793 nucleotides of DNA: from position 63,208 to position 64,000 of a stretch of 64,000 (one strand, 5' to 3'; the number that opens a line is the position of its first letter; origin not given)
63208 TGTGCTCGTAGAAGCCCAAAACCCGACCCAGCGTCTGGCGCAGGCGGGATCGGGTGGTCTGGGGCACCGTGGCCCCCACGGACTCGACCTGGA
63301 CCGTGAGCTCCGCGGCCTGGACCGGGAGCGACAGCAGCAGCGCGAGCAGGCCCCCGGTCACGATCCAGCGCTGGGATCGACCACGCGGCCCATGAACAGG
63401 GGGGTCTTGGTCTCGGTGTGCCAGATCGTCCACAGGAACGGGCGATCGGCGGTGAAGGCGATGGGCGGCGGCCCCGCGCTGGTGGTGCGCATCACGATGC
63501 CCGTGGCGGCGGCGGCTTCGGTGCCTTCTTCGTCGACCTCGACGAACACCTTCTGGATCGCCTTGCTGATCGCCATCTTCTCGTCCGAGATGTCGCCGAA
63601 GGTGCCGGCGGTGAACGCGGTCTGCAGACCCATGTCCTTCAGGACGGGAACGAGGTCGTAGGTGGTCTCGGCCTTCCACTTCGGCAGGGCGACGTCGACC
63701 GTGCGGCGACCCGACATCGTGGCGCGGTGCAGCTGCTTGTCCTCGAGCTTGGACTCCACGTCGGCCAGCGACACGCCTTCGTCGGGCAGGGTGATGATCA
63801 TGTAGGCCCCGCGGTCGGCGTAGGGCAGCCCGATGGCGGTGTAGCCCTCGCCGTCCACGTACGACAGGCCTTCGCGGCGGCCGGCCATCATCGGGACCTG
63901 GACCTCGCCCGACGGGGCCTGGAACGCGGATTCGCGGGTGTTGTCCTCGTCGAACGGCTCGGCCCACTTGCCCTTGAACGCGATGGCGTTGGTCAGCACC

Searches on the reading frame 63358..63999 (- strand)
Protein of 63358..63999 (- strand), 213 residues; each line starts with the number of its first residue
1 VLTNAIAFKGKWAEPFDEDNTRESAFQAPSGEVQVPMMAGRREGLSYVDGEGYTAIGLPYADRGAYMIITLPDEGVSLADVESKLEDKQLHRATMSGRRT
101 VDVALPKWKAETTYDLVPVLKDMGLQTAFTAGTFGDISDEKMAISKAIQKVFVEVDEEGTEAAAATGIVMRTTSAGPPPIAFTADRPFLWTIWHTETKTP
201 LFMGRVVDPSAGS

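Call 68: search_protein_families(library=pfam, proteins=[window:63358-63999:-], max_evalue=0.001)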
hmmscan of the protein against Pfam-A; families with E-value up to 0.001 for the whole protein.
window:63358-63999:- (213 aa): 1 family
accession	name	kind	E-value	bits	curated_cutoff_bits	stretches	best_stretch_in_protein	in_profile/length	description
PF00079.25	Serpin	-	2.4e-61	208.4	27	1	1-209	155-370/370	Serpin (serine protease inhibitor)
